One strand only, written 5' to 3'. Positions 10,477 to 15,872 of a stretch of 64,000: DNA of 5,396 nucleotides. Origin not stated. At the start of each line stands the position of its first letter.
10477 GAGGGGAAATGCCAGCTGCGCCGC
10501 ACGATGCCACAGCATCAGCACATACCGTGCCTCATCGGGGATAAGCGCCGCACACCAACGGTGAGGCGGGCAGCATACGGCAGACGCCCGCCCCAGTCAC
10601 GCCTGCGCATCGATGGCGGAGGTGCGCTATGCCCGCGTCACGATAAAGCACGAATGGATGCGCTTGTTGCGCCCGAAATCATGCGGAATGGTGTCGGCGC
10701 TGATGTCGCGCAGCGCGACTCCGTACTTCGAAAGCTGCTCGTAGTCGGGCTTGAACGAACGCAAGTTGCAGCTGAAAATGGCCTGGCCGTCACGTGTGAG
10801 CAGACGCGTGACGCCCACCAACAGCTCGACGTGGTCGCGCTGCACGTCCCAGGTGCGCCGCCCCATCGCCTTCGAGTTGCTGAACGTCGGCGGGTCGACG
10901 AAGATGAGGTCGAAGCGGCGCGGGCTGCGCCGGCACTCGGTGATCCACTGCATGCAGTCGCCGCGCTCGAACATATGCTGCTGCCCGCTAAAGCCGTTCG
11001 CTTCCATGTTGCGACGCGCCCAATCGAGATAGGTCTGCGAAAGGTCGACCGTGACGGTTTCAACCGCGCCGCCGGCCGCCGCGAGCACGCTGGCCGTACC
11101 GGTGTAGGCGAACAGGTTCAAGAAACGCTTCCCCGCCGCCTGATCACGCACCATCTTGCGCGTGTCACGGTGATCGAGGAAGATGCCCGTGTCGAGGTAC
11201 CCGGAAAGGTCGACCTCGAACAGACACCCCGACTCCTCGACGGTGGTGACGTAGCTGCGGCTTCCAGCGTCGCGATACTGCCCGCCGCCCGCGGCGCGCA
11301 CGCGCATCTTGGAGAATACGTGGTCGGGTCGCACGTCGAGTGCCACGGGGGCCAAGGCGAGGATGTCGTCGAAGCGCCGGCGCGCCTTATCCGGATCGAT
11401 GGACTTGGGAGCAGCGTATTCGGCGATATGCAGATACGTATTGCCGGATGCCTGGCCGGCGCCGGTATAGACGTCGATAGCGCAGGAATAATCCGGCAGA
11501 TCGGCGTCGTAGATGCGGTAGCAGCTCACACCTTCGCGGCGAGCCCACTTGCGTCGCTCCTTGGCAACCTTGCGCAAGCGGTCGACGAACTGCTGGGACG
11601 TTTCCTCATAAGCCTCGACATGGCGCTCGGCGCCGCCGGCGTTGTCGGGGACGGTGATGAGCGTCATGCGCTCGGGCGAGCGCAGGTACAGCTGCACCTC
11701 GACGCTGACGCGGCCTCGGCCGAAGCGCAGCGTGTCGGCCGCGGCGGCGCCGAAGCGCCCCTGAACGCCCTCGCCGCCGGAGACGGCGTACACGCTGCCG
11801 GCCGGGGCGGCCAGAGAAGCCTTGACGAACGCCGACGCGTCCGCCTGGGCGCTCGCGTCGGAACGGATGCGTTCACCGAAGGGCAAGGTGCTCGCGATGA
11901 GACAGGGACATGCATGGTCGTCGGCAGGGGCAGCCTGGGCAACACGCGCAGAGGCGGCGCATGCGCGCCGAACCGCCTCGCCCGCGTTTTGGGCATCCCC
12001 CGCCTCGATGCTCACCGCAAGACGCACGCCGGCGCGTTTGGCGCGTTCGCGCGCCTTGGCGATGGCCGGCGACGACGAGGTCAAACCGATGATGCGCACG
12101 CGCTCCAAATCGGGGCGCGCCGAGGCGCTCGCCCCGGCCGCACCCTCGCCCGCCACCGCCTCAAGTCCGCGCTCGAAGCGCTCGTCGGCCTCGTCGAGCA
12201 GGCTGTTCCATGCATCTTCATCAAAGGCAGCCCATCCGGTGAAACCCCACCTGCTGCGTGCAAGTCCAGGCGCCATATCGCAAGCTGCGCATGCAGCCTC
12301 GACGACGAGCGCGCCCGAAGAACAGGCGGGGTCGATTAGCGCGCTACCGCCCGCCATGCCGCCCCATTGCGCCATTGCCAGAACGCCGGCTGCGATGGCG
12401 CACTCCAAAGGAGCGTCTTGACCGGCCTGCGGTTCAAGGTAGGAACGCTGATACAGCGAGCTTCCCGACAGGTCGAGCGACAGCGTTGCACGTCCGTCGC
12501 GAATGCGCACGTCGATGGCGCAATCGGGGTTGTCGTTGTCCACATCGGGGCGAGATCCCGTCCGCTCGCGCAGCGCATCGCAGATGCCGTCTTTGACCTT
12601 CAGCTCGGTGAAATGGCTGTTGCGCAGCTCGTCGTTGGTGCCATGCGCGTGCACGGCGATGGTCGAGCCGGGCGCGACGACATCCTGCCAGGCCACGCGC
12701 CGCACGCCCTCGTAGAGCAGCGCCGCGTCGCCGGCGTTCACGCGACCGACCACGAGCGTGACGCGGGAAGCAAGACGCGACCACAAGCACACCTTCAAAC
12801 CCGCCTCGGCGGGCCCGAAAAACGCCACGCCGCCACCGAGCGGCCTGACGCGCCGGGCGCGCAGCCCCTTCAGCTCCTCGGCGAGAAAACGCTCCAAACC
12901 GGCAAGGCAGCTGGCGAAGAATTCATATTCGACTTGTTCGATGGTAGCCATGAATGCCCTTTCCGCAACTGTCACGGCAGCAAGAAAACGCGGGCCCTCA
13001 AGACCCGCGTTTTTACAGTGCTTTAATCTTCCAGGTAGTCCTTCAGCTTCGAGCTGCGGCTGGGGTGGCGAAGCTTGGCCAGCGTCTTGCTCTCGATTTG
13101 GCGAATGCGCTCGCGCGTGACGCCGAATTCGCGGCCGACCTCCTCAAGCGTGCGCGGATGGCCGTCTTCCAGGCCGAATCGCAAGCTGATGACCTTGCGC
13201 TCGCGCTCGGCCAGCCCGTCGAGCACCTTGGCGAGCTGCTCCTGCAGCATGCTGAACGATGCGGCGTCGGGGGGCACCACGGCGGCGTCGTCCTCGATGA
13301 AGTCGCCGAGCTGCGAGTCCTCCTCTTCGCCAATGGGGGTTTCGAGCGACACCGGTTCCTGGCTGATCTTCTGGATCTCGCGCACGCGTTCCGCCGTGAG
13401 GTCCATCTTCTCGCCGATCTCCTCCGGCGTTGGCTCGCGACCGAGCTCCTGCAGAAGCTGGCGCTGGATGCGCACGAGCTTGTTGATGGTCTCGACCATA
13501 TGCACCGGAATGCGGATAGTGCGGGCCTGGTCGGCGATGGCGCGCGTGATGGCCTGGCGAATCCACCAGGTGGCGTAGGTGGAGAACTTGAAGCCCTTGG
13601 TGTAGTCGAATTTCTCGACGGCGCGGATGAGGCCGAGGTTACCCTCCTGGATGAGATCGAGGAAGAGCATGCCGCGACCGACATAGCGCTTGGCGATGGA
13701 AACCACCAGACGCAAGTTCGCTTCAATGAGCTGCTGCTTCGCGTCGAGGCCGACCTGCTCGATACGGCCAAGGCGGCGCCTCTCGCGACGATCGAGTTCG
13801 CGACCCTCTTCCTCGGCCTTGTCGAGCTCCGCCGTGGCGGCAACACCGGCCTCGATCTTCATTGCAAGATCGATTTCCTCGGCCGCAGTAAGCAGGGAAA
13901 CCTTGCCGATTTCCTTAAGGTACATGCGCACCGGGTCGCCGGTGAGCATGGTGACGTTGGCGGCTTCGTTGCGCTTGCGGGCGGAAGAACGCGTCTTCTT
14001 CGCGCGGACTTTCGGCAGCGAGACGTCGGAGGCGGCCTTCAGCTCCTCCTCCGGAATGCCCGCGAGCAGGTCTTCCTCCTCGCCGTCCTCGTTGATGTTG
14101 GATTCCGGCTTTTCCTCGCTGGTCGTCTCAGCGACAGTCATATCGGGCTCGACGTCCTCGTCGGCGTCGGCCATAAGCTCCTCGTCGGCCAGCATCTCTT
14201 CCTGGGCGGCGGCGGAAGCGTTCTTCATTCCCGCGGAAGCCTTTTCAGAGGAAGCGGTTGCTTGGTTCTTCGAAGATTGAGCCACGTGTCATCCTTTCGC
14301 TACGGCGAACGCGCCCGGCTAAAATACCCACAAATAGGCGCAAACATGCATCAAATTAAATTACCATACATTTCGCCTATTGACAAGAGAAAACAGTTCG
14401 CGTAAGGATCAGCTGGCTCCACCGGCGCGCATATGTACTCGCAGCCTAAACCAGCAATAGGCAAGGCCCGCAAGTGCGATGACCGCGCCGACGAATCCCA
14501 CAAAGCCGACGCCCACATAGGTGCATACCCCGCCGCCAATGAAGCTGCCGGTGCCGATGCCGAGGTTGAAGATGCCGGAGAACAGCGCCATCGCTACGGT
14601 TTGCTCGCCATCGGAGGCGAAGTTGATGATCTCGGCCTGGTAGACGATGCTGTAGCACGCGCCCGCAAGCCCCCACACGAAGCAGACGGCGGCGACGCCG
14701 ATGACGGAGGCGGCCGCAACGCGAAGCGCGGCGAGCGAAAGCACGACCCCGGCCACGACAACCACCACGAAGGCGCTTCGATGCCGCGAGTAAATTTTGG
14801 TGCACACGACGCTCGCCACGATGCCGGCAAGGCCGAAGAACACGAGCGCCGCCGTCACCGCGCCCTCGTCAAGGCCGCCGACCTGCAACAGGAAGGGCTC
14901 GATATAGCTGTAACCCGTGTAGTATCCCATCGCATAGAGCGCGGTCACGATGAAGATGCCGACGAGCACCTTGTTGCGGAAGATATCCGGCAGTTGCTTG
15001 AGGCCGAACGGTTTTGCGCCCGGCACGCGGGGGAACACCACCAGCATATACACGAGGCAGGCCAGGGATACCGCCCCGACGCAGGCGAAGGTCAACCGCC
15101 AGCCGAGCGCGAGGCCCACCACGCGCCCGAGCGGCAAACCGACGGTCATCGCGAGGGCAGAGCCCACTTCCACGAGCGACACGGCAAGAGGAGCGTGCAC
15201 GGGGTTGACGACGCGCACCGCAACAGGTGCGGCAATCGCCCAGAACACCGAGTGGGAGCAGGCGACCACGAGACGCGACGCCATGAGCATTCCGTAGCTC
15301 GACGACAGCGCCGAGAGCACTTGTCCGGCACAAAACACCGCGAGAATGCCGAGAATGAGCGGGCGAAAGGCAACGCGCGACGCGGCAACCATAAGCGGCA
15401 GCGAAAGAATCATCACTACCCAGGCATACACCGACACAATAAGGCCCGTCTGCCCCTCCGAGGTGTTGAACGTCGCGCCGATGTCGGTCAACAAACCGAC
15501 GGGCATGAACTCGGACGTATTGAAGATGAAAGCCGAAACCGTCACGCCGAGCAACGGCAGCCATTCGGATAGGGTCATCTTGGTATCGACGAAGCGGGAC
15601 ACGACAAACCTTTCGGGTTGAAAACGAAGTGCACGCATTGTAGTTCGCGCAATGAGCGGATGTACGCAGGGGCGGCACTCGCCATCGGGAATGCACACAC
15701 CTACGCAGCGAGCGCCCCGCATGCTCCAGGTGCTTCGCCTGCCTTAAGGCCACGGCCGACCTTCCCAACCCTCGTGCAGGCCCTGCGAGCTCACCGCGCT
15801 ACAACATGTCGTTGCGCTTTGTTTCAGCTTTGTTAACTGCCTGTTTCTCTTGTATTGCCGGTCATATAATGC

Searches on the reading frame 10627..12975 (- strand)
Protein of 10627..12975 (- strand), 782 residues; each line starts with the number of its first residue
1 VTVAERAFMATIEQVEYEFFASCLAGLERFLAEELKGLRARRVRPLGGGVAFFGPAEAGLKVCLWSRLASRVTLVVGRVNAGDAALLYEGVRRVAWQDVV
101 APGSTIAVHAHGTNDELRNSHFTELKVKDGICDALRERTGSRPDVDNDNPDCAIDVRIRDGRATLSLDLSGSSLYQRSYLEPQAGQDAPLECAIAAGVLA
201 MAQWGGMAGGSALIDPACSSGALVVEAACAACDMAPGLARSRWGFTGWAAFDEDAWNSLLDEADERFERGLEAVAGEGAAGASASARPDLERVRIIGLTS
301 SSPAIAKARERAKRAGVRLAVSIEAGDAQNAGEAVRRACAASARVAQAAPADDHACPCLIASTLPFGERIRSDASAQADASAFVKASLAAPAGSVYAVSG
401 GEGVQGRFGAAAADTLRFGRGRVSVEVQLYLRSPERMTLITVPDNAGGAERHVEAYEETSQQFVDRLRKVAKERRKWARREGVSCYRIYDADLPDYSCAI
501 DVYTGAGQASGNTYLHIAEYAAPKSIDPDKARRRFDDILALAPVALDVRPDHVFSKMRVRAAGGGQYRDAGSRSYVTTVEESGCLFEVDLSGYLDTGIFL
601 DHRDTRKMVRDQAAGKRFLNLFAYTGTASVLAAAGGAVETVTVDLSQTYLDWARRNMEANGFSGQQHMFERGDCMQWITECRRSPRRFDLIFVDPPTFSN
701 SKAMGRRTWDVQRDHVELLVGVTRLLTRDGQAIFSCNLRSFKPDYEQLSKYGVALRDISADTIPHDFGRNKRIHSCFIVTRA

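Call 89: search_protein_families(library=pfam, proteins=[window:10627-12975:-], max_evalue=1e-8)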
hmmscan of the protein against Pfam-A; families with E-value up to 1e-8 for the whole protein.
window:10627-12975:- (782 aa): 5 families
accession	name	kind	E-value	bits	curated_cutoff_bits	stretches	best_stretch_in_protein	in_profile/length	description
PF10672.15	Methyltrans_SAM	-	5.8e-25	88.5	27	1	540-745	50-247/286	S-adenosylmethionine-dependent methyltransferase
PF02926.22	THUMP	-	3e-18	66.4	20.6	1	87-168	7-84/84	THUMP domain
PF22020.1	RlmL_1st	-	6.2e-16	58.5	27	1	18-72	1-54/55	RlmL ferredoxin-like domain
PF01170.24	UPF0020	-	1.4e-14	54.7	22.3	1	186-330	8-114/197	RMKL-like, methyltransferase domain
PF03602.21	Cons_hypoth95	-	4.9e-09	36.5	24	0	608-696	35-122/182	Conserved hypothetical protein 95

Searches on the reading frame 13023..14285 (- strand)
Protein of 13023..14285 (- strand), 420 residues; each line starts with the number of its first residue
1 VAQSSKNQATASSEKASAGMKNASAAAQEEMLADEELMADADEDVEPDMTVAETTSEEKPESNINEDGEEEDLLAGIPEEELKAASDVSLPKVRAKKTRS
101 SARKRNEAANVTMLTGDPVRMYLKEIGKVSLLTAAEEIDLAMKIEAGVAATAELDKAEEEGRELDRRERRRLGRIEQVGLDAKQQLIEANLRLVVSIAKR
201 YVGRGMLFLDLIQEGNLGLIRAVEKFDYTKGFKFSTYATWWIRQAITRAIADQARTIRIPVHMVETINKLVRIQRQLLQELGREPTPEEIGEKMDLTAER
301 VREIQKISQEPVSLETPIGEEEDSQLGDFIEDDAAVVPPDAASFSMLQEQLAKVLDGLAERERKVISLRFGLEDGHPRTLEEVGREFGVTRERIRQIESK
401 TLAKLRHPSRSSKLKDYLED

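Call 89: search_protein_families(library=pfam, proteins=[window:13023-14285:-], max_evalue=1e-8)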
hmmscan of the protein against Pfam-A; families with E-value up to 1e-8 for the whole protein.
window:13023-14285:- (420 aa): 4 families
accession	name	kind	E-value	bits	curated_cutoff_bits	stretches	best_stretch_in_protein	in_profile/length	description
PF04539.22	Sigma70_r3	-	1.4e-30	105.7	25.3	1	265-341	1-77/78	Sigma-70 region 3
PF04542.20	Sigma70_r2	-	3.8e-25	87.9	24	1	186-256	1-71/71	Sigma-70 region 2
PF04545.22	Sigma70_r4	-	5.1e-24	84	24.1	1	354-407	1-50/50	Sigma-70, region 4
PF00140.25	Sigma70_r1_2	-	8.1e-16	58.1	22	1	117-149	1-33/34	Sigma-70 factor, region 1.2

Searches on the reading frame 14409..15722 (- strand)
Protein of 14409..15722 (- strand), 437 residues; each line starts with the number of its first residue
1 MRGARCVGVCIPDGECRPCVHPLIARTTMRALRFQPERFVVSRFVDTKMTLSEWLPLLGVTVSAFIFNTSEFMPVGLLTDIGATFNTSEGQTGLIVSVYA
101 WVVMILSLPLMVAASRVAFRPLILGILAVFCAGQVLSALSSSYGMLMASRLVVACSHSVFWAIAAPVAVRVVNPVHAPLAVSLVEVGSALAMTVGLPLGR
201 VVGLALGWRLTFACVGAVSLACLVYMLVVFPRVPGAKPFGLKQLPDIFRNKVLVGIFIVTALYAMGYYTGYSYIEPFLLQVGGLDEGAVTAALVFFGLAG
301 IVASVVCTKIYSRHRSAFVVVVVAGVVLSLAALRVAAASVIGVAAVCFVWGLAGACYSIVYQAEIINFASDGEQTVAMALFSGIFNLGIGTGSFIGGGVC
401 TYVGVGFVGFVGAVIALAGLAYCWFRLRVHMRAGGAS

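Call 89: search_protein_families(library=pfam, proteins=[window:14409-15722:-], max_evalue=1e-8)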
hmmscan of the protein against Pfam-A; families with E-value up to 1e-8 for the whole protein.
window:14409-15722:- (437 aa): 1 family
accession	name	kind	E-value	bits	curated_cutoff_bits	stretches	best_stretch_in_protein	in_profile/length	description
PF07690.21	MFS_1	-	4.7e-37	128.1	33.4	1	61-363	2-317/347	Major Facilitator Superfamily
